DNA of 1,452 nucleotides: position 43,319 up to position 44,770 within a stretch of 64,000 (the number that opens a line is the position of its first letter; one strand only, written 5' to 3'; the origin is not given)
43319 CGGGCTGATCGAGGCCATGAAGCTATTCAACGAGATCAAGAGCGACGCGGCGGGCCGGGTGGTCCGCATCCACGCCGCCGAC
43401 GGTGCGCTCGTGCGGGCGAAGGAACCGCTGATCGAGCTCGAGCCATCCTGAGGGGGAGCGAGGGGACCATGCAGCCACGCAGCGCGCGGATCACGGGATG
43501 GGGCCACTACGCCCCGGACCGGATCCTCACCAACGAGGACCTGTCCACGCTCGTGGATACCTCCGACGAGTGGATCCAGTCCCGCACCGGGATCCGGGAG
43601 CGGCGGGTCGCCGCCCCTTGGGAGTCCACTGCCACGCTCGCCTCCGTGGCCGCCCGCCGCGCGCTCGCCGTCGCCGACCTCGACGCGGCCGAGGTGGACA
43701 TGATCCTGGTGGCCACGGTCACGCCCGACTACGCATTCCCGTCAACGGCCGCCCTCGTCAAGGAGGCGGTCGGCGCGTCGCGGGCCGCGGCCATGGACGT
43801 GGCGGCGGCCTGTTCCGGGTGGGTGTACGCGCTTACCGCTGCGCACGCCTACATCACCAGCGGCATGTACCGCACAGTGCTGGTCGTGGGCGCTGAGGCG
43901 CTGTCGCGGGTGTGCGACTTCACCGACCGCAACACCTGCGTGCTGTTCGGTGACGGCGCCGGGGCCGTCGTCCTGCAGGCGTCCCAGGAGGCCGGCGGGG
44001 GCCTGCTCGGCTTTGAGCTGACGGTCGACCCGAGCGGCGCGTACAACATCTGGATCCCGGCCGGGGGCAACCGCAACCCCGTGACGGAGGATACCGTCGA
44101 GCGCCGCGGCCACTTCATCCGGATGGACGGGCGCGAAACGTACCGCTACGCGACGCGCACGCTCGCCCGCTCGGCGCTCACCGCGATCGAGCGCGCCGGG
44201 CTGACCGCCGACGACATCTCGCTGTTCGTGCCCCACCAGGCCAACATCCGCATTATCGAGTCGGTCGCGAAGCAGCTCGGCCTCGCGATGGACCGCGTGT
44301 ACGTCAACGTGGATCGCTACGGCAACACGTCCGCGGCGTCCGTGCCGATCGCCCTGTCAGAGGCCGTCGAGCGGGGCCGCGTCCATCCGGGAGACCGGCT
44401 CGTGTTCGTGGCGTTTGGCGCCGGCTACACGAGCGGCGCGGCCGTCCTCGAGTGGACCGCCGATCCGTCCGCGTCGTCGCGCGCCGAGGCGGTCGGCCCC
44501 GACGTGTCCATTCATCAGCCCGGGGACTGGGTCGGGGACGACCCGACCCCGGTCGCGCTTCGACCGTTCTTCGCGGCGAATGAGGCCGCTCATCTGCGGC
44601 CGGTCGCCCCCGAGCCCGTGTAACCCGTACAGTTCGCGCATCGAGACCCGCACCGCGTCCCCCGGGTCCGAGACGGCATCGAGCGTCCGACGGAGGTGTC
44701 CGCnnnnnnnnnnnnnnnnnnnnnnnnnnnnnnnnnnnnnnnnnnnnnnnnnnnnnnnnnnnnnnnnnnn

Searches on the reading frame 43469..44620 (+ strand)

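Call 19: search_protein_families(library=pfam, max_evalue=0.00001, proteins=[window:43469-44620:+])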
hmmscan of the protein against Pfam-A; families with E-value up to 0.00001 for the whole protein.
window:43469-44620:+ (384 aa): 3 families
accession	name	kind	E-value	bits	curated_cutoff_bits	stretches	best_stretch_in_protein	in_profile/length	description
PF08541.16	ACP_syn_III_C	-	1.8e-38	131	26.6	1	241-329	2-90/90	3-Oxoacyl-[acyl-carrier-protein (ACP)] synthase III C terminal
PF08545.16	ACP_syn_III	-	4.3e-31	107.1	24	1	109-187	1-79/80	3-Oxoacyl-[acyl-carrier-protein (ACP)] synthase III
PF00108.29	Thiolase_N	-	9.5e-07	28.9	26.4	1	41-149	10-119/260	Thiolase, N-terminal domain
